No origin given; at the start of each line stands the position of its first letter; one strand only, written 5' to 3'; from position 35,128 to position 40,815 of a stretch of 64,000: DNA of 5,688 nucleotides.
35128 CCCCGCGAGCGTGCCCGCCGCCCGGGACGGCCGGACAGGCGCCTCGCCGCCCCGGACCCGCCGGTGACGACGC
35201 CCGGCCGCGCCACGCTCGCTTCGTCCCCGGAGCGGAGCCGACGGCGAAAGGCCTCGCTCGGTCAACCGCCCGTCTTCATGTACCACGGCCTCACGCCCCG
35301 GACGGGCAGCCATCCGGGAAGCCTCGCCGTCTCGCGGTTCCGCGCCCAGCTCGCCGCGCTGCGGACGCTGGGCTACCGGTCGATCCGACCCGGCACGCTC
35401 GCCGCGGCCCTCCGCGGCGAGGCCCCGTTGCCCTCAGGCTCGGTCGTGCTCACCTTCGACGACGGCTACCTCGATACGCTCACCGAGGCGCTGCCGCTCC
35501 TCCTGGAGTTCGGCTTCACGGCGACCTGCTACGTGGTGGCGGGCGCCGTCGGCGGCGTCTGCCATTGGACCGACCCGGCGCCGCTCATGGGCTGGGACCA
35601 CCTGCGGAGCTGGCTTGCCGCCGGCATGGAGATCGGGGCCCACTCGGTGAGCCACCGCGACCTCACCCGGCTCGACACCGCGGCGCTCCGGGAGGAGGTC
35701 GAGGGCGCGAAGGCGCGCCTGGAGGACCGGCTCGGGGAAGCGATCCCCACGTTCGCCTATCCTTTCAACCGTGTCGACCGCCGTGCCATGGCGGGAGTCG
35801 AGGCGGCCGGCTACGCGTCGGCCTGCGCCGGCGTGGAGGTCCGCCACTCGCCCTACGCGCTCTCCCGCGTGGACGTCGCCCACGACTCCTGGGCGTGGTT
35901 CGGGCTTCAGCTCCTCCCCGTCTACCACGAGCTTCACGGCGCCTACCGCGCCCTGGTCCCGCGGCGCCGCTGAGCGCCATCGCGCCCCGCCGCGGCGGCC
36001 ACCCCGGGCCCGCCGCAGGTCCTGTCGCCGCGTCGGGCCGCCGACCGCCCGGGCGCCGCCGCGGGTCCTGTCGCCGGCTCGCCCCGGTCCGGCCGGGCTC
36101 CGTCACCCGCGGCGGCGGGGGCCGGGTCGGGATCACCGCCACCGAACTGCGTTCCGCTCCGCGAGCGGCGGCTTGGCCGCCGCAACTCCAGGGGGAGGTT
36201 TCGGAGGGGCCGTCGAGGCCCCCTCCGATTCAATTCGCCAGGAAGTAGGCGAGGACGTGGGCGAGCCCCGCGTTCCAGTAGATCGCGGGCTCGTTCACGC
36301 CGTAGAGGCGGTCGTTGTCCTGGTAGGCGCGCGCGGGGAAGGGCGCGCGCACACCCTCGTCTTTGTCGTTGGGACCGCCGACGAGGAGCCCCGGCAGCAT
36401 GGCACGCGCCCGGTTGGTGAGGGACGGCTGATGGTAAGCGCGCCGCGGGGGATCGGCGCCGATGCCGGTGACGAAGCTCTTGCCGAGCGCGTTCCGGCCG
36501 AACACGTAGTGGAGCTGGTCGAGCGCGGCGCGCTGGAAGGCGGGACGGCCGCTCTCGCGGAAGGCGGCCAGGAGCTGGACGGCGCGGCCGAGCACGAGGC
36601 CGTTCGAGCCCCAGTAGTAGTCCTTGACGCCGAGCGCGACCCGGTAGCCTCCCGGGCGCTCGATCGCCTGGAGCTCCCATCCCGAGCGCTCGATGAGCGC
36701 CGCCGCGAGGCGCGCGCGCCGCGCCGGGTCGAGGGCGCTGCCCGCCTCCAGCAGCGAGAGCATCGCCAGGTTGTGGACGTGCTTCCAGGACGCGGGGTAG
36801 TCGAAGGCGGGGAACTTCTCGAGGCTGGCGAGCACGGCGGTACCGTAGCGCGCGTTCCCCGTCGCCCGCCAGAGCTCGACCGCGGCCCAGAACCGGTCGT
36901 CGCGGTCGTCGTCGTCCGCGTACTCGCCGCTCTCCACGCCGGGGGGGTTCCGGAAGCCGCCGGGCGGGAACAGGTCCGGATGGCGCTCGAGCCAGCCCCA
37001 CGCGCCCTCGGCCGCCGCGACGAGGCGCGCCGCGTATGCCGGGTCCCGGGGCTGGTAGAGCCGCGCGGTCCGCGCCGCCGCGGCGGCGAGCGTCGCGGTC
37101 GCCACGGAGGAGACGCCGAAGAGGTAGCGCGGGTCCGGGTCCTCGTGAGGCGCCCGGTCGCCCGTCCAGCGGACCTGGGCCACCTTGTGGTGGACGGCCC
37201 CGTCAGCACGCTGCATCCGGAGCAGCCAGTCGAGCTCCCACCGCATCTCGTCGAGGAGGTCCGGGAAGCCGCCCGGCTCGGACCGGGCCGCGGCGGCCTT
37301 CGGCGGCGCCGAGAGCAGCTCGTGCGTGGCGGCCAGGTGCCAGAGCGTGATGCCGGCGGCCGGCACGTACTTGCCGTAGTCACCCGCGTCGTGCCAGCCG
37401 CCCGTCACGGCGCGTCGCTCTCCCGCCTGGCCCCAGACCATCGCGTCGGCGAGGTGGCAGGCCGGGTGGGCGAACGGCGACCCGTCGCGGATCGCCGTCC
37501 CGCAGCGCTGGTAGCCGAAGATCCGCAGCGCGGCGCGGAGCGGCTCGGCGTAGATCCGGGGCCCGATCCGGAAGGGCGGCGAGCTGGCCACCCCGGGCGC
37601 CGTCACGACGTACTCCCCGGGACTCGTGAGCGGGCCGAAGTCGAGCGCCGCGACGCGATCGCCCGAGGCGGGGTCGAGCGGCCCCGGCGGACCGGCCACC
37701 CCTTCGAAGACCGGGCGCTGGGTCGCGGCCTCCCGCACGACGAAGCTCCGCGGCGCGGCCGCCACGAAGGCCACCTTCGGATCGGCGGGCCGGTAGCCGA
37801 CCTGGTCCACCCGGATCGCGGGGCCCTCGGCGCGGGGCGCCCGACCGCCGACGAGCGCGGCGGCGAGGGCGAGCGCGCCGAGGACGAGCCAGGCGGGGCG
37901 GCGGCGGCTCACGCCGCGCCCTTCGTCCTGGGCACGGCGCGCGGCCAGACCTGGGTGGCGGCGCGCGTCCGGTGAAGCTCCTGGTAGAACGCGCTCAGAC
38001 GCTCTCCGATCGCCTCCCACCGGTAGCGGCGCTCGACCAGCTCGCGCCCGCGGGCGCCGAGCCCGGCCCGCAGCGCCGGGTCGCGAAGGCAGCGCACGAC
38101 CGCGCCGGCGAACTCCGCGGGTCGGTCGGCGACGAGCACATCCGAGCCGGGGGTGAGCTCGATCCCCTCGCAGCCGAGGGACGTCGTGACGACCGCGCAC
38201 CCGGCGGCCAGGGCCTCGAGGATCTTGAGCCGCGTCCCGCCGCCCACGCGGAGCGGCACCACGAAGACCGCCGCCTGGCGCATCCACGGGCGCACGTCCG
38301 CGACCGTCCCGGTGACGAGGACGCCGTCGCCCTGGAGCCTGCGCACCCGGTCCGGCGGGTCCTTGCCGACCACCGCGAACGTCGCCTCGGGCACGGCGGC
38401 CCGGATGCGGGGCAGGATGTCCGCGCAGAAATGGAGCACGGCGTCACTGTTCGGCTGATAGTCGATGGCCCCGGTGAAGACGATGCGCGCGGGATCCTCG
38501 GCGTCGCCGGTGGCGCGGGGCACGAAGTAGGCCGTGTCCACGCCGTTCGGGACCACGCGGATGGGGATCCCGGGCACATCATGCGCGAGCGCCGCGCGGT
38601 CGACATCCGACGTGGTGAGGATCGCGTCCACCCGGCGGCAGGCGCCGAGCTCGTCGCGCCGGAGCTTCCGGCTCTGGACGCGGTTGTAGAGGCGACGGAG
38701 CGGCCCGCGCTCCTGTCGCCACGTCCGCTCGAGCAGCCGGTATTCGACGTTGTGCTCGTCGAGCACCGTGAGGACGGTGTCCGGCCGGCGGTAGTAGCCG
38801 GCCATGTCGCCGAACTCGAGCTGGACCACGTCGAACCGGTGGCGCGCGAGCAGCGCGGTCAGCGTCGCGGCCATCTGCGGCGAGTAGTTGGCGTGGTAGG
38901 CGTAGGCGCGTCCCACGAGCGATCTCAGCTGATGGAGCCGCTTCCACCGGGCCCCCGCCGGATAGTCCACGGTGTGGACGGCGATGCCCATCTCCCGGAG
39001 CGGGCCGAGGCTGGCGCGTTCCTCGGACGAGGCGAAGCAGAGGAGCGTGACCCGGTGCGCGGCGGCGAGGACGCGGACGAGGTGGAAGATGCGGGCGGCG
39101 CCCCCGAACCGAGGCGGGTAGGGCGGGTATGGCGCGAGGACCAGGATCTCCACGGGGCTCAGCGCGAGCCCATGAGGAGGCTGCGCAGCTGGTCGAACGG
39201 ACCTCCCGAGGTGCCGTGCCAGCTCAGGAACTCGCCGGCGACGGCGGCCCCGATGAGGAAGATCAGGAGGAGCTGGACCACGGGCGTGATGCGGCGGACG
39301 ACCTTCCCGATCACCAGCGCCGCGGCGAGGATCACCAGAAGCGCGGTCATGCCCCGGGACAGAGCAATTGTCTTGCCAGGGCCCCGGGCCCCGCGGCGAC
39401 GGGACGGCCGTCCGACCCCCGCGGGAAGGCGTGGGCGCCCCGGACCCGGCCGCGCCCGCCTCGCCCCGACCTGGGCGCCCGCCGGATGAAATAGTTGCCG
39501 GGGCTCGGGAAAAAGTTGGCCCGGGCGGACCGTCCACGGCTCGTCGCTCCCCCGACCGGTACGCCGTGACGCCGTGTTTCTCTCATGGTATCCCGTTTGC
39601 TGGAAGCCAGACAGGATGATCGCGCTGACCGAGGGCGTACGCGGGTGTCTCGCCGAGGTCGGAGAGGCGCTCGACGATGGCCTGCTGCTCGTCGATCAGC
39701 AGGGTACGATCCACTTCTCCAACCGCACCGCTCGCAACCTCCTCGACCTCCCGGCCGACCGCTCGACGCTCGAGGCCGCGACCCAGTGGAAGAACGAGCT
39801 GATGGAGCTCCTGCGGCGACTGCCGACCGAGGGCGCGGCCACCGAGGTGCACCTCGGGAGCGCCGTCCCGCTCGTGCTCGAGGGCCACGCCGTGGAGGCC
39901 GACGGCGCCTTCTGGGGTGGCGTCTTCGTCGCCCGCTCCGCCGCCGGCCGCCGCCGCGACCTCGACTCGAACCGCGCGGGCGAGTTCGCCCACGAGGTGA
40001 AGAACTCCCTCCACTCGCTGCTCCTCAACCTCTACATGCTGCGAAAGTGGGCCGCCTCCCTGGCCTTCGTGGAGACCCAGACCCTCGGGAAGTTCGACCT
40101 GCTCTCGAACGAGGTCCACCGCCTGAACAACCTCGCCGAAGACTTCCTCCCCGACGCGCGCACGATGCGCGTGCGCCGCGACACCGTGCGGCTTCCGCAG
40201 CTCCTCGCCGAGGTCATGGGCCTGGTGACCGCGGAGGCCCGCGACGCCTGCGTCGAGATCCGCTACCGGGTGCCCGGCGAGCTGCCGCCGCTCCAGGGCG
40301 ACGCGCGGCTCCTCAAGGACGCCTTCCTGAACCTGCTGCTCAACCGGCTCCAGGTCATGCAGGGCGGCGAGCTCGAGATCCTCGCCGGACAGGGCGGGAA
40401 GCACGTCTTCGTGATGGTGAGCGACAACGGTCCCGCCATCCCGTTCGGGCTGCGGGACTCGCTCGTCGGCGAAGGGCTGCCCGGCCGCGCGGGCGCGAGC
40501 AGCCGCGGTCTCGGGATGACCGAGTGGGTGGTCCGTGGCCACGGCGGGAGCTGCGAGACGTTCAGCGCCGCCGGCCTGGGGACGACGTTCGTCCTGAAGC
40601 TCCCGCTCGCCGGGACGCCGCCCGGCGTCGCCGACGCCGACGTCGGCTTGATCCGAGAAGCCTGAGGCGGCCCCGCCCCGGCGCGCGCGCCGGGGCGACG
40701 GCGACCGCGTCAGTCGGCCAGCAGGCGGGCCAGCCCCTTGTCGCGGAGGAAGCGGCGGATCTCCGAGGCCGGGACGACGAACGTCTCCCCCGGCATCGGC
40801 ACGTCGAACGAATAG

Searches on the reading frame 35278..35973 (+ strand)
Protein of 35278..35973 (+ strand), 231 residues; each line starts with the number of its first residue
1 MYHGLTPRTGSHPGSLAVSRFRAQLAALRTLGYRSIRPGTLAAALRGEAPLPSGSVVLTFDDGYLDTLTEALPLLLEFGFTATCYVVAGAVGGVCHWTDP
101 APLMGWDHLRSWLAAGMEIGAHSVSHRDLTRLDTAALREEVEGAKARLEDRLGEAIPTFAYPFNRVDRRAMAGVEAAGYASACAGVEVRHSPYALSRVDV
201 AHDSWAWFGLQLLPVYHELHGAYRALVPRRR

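Call 46: search_protein_families(library=pfam, proteins=[window:35278-35973:+], max_evalue=0.0001)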
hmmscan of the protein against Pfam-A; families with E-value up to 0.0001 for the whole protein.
window:35278-35973:+ (231 aa): 1 family
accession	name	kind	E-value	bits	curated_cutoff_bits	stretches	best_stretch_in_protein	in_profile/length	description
PF01522.26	Polysacc_deac_1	-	4.2e-23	82.1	23.1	1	51-180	4-122/124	Polysaccharide deacetylase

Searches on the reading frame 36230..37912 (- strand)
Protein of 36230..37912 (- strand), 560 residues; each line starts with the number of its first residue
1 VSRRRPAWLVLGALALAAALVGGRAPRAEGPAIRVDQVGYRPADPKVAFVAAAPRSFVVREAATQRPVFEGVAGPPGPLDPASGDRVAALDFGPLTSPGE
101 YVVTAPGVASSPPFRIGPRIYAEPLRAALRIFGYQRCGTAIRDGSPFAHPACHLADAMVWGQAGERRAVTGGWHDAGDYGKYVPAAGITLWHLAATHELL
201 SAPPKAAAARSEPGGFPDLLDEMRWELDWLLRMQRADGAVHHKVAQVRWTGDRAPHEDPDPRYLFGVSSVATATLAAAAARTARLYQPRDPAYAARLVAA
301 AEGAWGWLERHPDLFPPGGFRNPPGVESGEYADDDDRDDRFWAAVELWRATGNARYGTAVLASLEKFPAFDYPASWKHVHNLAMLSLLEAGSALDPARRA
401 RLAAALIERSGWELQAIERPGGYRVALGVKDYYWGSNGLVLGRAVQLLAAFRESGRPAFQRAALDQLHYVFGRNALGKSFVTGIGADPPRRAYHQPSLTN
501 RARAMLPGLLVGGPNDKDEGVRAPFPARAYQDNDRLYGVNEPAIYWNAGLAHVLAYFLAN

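Call 46: search_protein_families(library=pfam, proteins=[window:36230-37912:-], max_evalue=0.0001)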
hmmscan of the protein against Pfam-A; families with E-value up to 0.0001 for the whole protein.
window:36230-37912:- (560 aa): 2 families
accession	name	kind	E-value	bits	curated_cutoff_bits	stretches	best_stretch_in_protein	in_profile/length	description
PF00759.25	Glyco_hydro_9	-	3.5e-85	287.4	27.7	1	121-554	1-444/444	Glycosyl hydrolase family 9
PF02927.20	CelD_N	-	4.1e-18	66.4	24.6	1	29-109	2-85/86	Cellulase N-terminal ig-like domain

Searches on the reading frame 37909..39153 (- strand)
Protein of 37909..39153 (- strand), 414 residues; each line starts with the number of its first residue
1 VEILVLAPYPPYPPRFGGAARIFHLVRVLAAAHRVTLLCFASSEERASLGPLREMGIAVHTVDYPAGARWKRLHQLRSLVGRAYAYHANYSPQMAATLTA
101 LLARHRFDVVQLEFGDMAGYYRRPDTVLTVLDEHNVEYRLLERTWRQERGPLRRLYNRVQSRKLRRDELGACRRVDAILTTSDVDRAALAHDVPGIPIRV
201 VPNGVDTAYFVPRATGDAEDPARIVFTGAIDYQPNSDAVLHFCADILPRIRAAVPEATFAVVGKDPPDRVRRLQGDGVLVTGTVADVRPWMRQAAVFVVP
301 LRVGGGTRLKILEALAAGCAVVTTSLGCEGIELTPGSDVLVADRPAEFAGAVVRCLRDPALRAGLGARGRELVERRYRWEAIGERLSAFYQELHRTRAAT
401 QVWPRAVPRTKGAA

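Call 46: search_protein_families(library=pfam, proteins=[window:37909-39153:-], max_evalue=0.0001)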
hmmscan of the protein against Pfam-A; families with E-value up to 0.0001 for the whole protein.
window:37909-39153:- (414 aa): 4 families
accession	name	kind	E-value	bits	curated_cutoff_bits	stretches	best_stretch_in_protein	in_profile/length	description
PF13692.12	Glyco_trans_1_4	-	1.1e-26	94.3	27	1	223-358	3-142/142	Glycosyl transferases group 1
PF13439.12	Glyco_transf_4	-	4.3e-14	53.3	28.5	1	17-208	3-169/170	Glycosyltransferase Family 4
PF13524.12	Glyco_trans_1_2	-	9.4e-13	48.8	25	1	252-384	10-140/144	Glycosyl transferase-like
PF00534.26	Glycos_transf_1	-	6.6e-09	36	26.4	1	215-371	9-171/172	Glycosyl transferases group 1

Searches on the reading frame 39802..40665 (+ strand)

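Call 46: search_protein_families(library=pfam, proteins=[window:39802-40665:+], max_evalue=0.0001)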
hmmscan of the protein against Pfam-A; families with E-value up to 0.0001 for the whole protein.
window:39802-40665:+ (287 aa): 1 family
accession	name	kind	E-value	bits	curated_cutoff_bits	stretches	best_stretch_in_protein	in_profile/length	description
PF02518.31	HATPase_c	-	1.2e-08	35.8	26.4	1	166-270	1-110/111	Histidine kinase-, DNA gyrase B-, and HSP90-like ATPase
